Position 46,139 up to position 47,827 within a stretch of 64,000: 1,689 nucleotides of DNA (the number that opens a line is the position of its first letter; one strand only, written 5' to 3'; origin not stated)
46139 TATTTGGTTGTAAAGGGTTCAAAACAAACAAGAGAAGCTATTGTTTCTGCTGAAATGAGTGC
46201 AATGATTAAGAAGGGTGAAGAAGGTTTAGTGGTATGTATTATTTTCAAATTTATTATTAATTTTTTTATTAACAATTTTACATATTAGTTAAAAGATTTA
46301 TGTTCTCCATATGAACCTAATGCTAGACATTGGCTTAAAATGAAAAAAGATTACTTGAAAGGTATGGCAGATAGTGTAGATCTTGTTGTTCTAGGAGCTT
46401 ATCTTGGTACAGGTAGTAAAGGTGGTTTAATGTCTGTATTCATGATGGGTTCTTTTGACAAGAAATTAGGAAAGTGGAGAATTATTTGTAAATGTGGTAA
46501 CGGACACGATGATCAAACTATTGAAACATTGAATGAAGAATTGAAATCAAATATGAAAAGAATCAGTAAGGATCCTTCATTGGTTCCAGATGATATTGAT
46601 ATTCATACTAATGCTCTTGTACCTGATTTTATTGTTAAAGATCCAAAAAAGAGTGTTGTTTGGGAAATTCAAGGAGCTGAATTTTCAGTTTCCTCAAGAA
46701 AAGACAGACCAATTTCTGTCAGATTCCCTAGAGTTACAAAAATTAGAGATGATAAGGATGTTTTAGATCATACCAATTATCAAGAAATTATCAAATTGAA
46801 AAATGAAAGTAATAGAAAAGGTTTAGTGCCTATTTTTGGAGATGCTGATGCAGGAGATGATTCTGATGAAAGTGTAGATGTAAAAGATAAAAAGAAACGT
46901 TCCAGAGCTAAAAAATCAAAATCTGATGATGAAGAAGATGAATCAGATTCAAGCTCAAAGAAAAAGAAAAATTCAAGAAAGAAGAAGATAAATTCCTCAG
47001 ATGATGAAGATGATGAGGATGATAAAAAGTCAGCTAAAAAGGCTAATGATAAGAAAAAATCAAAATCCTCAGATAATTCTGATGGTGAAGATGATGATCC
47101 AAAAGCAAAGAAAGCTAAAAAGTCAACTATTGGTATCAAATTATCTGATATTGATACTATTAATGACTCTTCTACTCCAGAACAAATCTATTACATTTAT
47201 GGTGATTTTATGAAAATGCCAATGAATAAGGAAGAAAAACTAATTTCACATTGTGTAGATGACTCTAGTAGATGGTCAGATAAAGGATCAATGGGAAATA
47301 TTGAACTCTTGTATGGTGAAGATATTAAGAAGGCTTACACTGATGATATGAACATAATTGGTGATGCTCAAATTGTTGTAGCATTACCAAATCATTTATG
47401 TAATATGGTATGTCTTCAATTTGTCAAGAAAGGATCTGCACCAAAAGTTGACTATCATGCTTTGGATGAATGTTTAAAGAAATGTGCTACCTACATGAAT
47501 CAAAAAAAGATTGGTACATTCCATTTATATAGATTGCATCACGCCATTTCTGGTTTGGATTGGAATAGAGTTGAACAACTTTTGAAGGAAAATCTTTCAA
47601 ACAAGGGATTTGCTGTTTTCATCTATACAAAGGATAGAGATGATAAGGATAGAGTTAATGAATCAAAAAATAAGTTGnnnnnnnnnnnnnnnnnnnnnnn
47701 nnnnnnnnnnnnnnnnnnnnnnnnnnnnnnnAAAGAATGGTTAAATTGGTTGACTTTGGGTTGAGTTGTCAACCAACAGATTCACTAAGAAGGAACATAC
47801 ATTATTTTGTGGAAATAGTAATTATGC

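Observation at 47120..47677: DNA ligase I-like protein carries a C-terminal TARG1/OARD1-type macro domain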

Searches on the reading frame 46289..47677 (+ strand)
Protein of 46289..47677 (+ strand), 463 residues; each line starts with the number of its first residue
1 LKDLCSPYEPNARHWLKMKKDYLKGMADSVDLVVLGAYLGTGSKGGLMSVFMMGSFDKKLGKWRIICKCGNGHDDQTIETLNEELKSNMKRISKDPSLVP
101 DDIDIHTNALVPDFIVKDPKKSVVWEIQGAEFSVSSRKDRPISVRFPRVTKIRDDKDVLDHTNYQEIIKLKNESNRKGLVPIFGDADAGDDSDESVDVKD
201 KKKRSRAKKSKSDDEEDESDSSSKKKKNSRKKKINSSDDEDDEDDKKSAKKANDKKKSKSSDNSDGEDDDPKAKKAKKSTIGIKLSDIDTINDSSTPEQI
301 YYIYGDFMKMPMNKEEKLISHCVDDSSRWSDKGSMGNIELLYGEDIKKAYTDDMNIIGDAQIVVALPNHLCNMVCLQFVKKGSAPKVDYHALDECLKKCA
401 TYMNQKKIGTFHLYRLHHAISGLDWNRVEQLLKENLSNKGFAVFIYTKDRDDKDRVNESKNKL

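Call 5: search_protein_families(library=pfam, proteins=[window:46289-47677:+], max_evalue=1)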
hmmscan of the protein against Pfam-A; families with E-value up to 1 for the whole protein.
window:46289-47677:+ (463 aa): 5 families
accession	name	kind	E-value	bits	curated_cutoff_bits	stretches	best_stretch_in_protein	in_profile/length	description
PF04679.21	DNA_ligase_A_C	-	1.4e-11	45.1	27.5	1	45-156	2-94/94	ATP dependent DNA ligase C terminal region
PF04994.19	TfoX_C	-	0.12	12.9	23.1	1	412-438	53-79/81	TfoX C-terminal domain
PF11904.13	ANKRD13_C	-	0.14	12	25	1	121-258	106-203/332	ANKRD13 C-terminal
PF01080.22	Presenilin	-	0.29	10.3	34.3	1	199-285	243-334/408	Presenilin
PF02724.19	CDC45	-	0.48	9.1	34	1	175-279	98-195/624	CDC45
